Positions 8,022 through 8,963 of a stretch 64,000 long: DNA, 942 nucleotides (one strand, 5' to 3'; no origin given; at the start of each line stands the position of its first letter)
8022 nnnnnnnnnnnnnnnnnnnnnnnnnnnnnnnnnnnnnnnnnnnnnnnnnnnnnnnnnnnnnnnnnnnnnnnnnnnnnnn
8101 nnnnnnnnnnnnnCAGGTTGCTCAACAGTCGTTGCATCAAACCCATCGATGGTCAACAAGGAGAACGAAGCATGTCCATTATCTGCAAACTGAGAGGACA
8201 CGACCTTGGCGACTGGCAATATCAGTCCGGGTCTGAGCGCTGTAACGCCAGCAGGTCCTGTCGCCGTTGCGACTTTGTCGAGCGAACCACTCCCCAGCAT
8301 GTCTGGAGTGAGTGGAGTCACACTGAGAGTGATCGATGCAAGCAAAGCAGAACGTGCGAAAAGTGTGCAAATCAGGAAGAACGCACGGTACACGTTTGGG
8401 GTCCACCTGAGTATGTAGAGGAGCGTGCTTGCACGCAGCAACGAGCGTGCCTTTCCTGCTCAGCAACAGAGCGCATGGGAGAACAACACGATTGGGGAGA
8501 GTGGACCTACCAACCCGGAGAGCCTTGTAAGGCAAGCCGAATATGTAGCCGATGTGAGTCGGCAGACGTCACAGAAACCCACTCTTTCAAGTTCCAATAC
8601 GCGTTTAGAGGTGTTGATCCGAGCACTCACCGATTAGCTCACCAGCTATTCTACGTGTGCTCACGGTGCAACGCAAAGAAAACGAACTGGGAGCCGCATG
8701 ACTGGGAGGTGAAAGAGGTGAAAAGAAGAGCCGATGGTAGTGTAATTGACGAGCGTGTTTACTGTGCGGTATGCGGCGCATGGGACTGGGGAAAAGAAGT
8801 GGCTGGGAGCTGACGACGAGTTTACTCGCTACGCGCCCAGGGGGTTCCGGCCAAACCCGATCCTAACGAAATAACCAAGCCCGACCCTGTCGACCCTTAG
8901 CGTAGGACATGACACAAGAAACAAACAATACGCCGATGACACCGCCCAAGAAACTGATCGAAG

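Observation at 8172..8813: Novel Cys/Trp tandem-repeat zinc-ribbon protein wedged between the defence helicase and methylase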

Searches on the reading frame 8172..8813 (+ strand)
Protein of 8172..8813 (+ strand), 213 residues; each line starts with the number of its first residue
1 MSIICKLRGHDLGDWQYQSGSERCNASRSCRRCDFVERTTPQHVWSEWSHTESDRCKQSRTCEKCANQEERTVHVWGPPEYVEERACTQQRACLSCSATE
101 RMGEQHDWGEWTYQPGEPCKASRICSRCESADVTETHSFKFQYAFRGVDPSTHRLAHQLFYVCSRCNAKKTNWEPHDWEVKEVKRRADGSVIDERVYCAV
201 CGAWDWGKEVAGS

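Call 4: search_protein_families(library=pfam, proteins=[window:8172-8813:+], max_evalue=0.01)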
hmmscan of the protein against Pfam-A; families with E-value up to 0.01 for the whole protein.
window:8172-8813:+ (213 aa): 0 families

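Call 5: search_protein_families(library=padloc, proteins=[window:8172-8813:+], max_evalue=0.001)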
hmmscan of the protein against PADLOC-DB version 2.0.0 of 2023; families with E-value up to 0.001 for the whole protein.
window:8172-8813:+ (213 aa): 0 families

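Call 10: find_homologous_proteins(query=window:8172-8813:+, max_evalue=0.001)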
Query window:8172-8813:+ (213 aa): 1 proteins with E <= 0.001 among 10 candidates.
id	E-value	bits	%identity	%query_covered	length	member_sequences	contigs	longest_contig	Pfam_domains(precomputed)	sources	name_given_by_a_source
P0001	6.7e-147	505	100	100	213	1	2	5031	-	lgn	-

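Call 11: search_protein_families(library=ncbifam, proteins=[window:8172-8813:+], max_evalue=0.01)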
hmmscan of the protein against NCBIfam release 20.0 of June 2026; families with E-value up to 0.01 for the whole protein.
window:8172-8813:+ (213 aa): 0 families

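Call 12: search_solved_structures(query=window:8172-8813:+, max_evalue=10)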
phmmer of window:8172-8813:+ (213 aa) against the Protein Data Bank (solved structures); distinct sequences matched with E-value up to 10: 2.
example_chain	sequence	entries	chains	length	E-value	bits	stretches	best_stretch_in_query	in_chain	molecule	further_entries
1ut4_A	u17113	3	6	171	0.28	14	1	159-200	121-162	NO APICAL MERISTEM PROTEIN | NAC domain-containing protein 19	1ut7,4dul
3swm_A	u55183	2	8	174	0.29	13.9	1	159-200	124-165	NAC domain-containing protein 19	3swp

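Call 15: find_encoding_contigs(protein=P0001, flank=10000)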
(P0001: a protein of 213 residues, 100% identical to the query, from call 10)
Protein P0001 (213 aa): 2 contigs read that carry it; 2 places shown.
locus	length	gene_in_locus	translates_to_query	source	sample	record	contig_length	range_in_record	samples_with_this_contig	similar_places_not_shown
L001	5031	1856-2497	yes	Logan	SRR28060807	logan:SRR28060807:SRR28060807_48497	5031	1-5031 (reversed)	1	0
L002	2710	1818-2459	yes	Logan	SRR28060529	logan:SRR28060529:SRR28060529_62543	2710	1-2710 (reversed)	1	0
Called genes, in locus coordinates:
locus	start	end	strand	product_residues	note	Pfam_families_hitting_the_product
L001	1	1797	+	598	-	?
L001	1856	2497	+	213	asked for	-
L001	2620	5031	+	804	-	?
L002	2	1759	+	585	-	?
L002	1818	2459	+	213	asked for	-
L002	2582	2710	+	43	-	?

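Call 18: predict_structure(protein=window:8172-8813:+)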
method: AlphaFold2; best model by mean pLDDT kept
length: 213 residues; sequences in the alignment: 1
mean_pLDDT: 37.7   pTM: 0.22
mean pLDDT of the five models: 37.7, 36.0, 35.0, 33.8, 31.9
residues with pLDDT >= 90: 0; 70-90: 0; 50-70: 6; < 50: 207
segments of 3 or more residues with pLDDT < 50: 1-110, 113-119, 121-165, 167-196, 201-213
pLDDT, mean of each block of 10 residues (from residue 1): 38 38 38 35 31 33 33 41 38 31 40 48 36 29 32 44 47 38 37 47 41 30
secondary structure, 60 per line:
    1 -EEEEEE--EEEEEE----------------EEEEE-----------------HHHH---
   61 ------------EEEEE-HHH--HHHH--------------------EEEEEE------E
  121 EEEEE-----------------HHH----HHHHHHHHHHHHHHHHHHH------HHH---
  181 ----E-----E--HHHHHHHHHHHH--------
elements in order: E2-7 E10-15 E32-36 H54-57 E73-77 H84-87 E108-113 E120-125 H150-168 H194-205

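Call 26: search_protein_representatives(protein=window:8172-8813:+)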
Query: 213 residues. Proteins with E-value up to 0.001 (for the whole library): 641; up to 1e-10: 257; up to 1e-30: 5. The best 150 are listed.
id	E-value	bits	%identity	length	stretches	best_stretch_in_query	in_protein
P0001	2.1e-147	505.2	100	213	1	1-213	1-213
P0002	6.8e-36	140.4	32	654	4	10-129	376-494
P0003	4.0e-34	134.6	35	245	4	10-138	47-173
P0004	2.5e-33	132.0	31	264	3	29-132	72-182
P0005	7.1e-33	130.5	31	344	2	2-130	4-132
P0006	7.1e-30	120.7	36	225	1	2-210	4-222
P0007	1.7e-29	119.5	35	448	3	9-132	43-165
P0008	2.7e-28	115.5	31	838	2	14-149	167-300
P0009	1.5e-27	113.1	36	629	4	42-119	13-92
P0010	3.4e-27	111.9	36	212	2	3-137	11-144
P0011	8.8e-27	110.5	34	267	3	11-131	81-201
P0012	2.3e-26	109.2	37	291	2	10-129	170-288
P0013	6.3e-26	107.7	32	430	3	28-140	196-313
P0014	6.5e-26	107.7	32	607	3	2-119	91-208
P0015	6.0e-23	98.0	38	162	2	2-110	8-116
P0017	1.1e-22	97.1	34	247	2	2-129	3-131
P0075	8.8e-17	77.8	36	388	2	10-137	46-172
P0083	1.6e-16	77.0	34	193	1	2-179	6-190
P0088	2.0e-16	76.6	35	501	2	9-129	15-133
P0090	2.5e-16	76.4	33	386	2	8-132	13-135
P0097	4.9e-16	75.4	38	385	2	7-130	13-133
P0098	5.5e-16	75.2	35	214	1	3-179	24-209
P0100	7.0e-16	74.9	33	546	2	9-130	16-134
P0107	1.4e-15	73.9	34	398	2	7-129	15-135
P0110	1.5e-15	73.8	34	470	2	9-130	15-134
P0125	9.8e-15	71.1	31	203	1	1-175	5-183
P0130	1.5e-14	70.5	34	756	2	9-130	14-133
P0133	1.9e-14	70.2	32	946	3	8-129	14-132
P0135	2.5e-14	69.8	30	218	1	4-208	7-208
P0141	3.6e-14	69.3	33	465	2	5-177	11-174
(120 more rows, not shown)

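Call 30: search_protein_families(library=pfam, alignment_id=A1, max_evalue=0.001)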
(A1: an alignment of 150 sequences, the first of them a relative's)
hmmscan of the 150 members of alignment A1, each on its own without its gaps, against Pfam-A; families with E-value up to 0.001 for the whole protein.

A. member 1, P0001 (213 aa): 0 families

B. families by the number of members that match (of 150 scanned): 18 families
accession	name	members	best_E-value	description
PF19960.5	EAD7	9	1.6e-17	Effector-associated domain 7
PF13248.11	Zn_ribbon_3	2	1.1e-07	zinc-ribbon domain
PF07874.16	DUF1660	2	1.3e-06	Prophage protein (DUF1660)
PF25829.1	DUF7953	2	7.3e-06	Domain of unknown function (DUF7953)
PF13648.12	Lipocalin_4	2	6.1e-05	Lipocalin-like domain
PF14487.12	DarT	1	8.6e-34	ssDNA thymidine ADP-ribosyltransferase, DarT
PF00226.36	DnaJ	1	8.4e-19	DnaJ domain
PF13240.11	Zn_Ribbon_1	1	4.7e-07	zinc-ribbon domain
PF05014.21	Nuc_deoxyrib_tr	1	1.5e-06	Nucleoside 2-deoxyribosyltransferase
PF13604.12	AAA_30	1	6.3e-05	AAA domain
PF14282.11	FlxA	1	9.9e-05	FlxA-like protein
PF00580.27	UvrD-helicase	1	0.0001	UvrD/REP helicase N-terminal domain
PF16784.11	HNHc_6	1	0.00014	Putative HNHc nuclease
PF13343.11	SBP_bac_6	1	0.00017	Bacterial extracellular solute-binding protein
PF00684.25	DnaJ_CXXCXGXG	1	0.00021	DnaJ central domain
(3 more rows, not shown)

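Call 31: search_protein_families(library=pfam, proteins=[window:8172-8813:+, P0006, P0017, P0005, P0010], max_evalue=10)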
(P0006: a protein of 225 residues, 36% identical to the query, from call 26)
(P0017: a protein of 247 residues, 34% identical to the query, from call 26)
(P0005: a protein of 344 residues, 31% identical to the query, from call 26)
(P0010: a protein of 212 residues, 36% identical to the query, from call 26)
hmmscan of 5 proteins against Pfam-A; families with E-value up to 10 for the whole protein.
window:8172-8813:+ (213 aa): 1 family
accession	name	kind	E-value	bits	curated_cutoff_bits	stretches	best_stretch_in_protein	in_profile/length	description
PF07874.16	DUF1660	-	0.1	13.6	21.4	1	1-52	1-45/63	Prophage protein (DUF1660)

P0006 (225 aa): 10 families
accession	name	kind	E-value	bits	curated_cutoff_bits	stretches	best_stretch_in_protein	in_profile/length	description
PF14354.12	Lar_restr_allev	-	0.00044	20.9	28.6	1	174-217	5-40/58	Restriction alleviation protein Lar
PF07874.16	DUF1660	-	0.071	14.1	21.4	1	5-47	3-41/63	Prophage protein (DUF1660)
PF24463.1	DUF7577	-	0.24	11.5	28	3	207-216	2-11/27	Domain of unknown function (DUF7577)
PF20728.2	Nairovirus_NSm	-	0.34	11.4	27.4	1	175-205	80-110/115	Nairovirus NSm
PF24734.1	DUF7685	-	0.56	10.6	27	1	130-147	2-18/43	Domain of unknown function (DUF7685)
PF13248.11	Zn_ribbon_3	-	0.64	10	27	1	60-70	14-24/26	zinc-ribbon domain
PF23783.1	Zn_ribbon_TiaS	-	2.2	8.6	27.3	1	173-187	20-34/41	TiaS C-terminal zinc ribbon domain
PF02892.21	zf-BED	-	7.2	7.2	20.6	1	50-71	3-25/44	BED zinc finger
PF24292.1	DUF7479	-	9.1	6.9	27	1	97-136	4-39/60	Domain of unknown function (DUF7479)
PF18073.7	Zn_ribbon_LapB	-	9.1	6.5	25.7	1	173-184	1-12/28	Rubredoxin metal binding domain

P0017 (247 aa): 2 families
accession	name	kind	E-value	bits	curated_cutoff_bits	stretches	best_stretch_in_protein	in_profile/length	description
PF16862.10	Glyco_hydro_79C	-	0.09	14.1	27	1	122-156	42-76/103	Glycosyl hydrolase family 79 C-terminal beta domain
PF02892.21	zf-BED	-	0.18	12.3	20.6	2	80-104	3-28/44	BED zinc finger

P0005 (344 aa): 0 families

P0010 (212 aa): 9 families
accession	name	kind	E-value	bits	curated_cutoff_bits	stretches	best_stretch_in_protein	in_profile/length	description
PF24139.1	TPR_TNPO3_IPO13_4th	-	0.076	13.5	27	0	116-137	21-42/105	Transportin-3/Importin-13 fourth TPR domain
PF17413.7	VirB7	-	0.087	12.6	25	1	157-167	16-26/35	Outer membrane lipoprotein virB7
PF04048.20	Sec8_N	-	0.15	12.4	26.8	1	79-134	5-60/142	Exocyst complex component Sec8 N-terminal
PF00238.24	Ribosomal_L14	-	0.22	11.9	23.6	0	26-51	10-35/122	Ribosomal protein L14p/L23e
PF09023.15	Staphostatin_B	-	0.49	10.9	25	0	24-51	24-53/105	Staphostatin B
PF02014.22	Reeler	-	0.53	11.3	21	0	78-119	60-105/131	Reeler domain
PF05495.17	zf-CHY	-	0.78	10.7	31.3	0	29-75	13-64/68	CHY zinc finger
PF09205.15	DUF1955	-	1.6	8.9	26.4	0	125-152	67-94/159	Domain of unknown function (DUF1955)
PF24443.1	DUF7562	-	2.9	8.6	27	3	29-52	6-29/95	Family of unknown function (DUF7562)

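Call 35: find_homologous_proteins(query=A1, max_evalue=0.00001)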
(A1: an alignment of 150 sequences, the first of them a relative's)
Query A1 (150 sequences) (213 aa, profile of the alignment): 21 proteins with E <= 0.00001 among 1398 candidates.
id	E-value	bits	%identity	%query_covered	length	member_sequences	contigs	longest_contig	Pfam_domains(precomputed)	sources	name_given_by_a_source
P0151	4.5e-55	205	26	93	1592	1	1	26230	PF00082.28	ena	-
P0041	9.2e-43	164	26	62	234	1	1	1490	-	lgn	-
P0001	5.5e-37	145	100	100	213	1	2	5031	-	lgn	-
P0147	3.8e-35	139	29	54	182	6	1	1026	-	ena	-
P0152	1.1e-28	118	29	46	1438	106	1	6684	PF26182.1,PF21461.4,PF22359.3,PF02368.25,PF26918.1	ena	-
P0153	1.3e-26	111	29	46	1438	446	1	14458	PF26182.1,PF21461.4,PF22359.3,PF02368.25,PF26918.1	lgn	-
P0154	1.5e-25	108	28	64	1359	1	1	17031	PF26182.1,PF21461.4,PF22359.3,PF02368.25,PF26918.1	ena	-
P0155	1.0e-21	95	38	38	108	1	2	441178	-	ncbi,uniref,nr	ncbi:hypothetical protein GCM10010435_41770 [Winogradskya consettensis]|uniref:Uncharacterized prote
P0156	2.5e-21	94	36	47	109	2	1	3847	-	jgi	jgi:hypothetical protein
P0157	2.0e-19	88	29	59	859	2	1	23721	-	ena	-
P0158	9.7e-16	76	25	83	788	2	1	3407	PF09479.17,PF04122.18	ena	-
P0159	3.9e-15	74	25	83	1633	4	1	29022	PF09479.17,PF04122.18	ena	-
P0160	3.2e-14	71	25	64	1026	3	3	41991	PF07581.18,PF00395.26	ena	-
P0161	1.9e-13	68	31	28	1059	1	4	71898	PF00395.26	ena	-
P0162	4.6e-11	61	27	50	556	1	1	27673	-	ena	-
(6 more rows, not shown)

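Call 36: find_encoding_contigs(protein=P0006, flank=10000)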
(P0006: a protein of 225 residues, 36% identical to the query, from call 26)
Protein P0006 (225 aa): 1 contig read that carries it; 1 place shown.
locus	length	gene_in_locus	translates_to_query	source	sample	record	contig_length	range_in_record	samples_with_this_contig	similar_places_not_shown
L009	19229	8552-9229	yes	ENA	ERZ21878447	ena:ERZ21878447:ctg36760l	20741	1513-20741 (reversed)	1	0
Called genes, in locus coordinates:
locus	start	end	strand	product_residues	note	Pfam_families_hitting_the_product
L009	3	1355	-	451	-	?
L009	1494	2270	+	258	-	PF00072:Response_reg, PF00196:GerE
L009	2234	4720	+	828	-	PF07730:HisKA_3, PF02518:HATPase_c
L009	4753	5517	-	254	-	PF01381:HTH_3 (weak)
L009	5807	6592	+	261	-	PF00072:Response_reg, PF00196:GerE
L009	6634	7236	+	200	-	PF00578:AhpC-TSA, PF08534:Redoxin, PF13098:Thioredoxin_2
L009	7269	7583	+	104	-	-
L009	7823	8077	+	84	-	-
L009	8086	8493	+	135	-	-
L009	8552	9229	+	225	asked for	-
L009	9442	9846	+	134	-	-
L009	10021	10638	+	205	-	-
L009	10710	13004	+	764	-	PF13646:HEAT_2 (weak), PF07602:DUF1565 (faint), PF05048:NosD, PF13229:Beta_helix, PF05048:NosD (weak), PF13229:Beta_helix (weak)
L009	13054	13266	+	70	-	PF12760:Zn_ribbon_IS1595 (faint)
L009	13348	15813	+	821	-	PF03130:HEAT_PBS (faint), PF13646:HEAT_2, PF13229:Beta_helix (weak), PF05048:NosD, PF13229:Beta_helix, PF05048:NosD, PF13229:Beta_helix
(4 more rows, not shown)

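Call 44: list_cluster_members(proteins=[P0006, P0017, P0135, P0083, P0098, P0125, P0003, P0005, P0010, P0015])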
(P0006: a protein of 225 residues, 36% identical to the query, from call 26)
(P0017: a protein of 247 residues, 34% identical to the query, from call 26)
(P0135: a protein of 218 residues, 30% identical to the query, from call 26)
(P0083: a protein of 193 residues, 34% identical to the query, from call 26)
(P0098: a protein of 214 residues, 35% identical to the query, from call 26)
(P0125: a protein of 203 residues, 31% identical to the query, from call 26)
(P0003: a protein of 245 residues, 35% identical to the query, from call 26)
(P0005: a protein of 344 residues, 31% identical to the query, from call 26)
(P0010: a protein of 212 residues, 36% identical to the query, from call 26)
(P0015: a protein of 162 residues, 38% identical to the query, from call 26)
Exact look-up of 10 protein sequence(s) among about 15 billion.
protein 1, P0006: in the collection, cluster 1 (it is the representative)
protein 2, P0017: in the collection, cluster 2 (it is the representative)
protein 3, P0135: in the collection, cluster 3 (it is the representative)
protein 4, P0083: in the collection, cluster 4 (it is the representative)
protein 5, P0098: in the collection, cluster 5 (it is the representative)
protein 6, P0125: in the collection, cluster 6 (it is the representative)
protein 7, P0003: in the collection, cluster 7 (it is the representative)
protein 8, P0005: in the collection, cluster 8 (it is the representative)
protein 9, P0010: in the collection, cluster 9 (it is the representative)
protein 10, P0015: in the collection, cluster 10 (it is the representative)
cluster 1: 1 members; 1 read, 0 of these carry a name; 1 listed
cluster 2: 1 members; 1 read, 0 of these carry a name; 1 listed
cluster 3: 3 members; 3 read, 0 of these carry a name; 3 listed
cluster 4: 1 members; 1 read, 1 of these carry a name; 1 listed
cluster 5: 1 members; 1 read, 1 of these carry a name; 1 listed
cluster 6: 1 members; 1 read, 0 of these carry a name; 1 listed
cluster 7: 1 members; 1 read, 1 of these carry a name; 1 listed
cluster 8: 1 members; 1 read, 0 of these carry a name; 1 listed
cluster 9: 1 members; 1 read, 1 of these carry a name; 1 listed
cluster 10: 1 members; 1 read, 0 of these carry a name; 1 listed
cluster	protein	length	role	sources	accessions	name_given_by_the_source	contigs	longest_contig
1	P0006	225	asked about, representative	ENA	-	-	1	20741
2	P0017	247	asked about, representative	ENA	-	-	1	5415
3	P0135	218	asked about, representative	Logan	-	-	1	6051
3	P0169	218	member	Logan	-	-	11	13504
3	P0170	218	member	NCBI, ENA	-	-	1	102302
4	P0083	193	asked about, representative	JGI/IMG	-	hypothetical protein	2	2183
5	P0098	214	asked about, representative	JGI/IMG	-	hypothetical protein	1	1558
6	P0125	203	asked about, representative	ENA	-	-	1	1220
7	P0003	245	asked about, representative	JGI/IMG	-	hypothetical protein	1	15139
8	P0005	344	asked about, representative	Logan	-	-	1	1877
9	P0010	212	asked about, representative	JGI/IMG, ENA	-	hypothetical protein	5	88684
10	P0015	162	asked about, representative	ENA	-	-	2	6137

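Call 45: find_encoding_contigs(protein=P0170, flank=8000, max_places=3)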
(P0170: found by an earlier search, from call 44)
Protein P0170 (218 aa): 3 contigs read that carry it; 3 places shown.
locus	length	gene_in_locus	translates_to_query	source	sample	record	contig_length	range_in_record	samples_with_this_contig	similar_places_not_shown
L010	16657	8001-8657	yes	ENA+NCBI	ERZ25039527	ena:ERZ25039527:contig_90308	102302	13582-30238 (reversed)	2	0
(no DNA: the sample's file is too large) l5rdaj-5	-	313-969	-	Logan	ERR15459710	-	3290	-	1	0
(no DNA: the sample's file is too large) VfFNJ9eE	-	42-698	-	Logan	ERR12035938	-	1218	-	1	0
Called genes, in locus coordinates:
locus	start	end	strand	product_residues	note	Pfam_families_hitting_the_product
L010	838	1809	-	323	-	PF00232:Glyco_hydro_1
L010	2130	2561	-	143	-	-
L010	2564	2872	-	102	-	-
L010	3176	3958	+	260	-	PF00072:Response_reg, PF00196:GerE (weak)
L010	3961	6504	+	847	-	PF07730:HisKA_3 (weak), PF02518:HATPase_c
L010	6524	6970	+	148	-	-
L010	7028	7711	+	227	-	-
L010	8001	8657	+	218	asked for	-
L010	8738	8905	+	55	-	-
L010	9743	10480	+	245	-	PF13646:HEAT_2, PF02985:HEAT (faint), PF03130:HEAT_PBS (faint), PF13646:HEAT_2 (weak)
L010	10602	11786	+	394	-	PF05048:NosD, PF13229:Beta_helix, PF05048:NosD, PF13229:Beta_helix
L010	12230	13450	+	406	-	-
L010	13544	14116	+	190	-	PF13191:AAA_16 (weak), PF05729:NACHT (weak)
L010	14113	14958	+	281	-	-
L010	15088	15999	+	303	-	-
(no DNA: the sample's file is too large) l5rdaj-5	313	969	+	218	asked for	-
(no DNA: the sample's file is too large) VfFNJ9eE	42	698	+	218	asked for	-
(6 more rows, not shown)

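Call 46: find_encoding_contigs(protein=P0010, flank=8000, max_places=3)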
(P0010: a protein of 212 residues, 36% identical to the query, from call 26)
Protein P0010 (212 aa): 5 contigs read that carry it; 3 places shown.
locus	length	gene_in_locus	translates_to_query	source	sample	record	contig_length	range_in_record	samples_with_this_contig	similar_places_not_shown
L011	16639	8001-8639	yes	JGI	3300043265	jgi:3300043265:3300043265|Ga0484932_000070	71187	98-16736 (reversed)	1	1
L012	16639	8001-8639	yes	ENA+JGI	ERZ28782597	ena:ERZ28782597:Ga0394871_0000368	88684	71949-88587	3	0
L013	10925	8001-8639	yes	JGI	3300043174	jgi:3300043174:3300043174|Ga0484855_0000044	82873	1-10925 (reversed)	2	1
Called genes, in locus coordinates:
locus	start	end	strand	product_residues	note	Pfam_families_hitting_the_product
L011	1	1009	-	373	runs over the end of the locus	PF00266:Aminotran_5, PF01212:Beta_elim_lyase, PF01041:DegT_DnrJ_EryC1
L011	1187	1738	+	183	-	PF05685:Uma2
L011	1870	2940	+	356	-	PF01408:GFO_IDH_MocA, PF22725:GFO_IDH_MocA_C3, PF02894:GFO_IDH_MocA_C (weak)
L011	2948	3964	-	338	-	PF13472:Lipase_GDSL_2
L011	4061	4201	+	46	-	-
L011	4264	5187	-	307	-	PF01476:LysM, PF01551:Peptidase_M23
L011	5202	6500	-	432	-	PF03447:NAD_binding_3, PF00742:Homoserine_dh, PF01842:ACT (weak)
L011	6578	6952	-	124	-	PF04020:Phage_holin_4_2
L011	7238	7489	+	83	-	-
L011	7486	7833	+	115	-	PF04266:ASCH (weak)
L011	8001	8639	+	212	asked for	-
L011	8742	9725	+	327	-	-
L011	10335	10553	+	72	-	PF03683:UPF0175, PF24001:DUF7317 (weak)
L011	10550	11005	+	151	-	PF11848:DUF3368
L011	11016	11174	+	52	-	-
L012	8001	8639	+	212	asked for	-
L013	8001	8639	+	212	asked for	-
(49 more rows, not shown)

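Call 47: find_encoding_contigs(protein=P0003, flank=8000, max_places=3)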
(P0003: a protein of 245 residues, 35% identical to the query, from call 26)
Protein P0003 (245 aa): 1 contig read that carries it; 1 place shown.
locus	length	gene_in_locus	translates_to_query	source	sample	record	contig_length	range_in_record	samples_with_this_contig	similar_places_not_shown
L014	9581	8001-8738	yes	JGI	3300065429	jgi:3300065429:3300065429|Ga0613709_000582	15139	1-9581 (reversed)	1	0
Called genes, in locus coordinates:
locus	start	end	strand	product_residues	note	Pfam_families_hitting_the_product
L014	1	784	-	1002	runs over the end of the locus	PF00069:Pkinase, PF01636:APH (faint), PF07714:PK_Tyr_Ser-Thr, PF03109:ABC1 (faint), PF13374:TPR_10 (faint), PF13191:AAA_16 (weak), PF00931:NB-ARC (faint), PF13424:TPR_12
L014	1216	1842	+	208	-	PF00440:TetR_N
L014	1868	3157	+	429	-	PF02321:OEP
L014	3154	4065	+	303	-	PF25917:BSH_RND (faint), PF25973:BSH_CzcB (weak), PF25944:Beta-barrel_RND (weak), PF25954:Beta-barrel_RND_2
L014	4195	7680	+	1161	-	PF00873:ACR_tran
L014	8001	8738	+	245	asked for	-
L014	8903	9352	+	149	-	-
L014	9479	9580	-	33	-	?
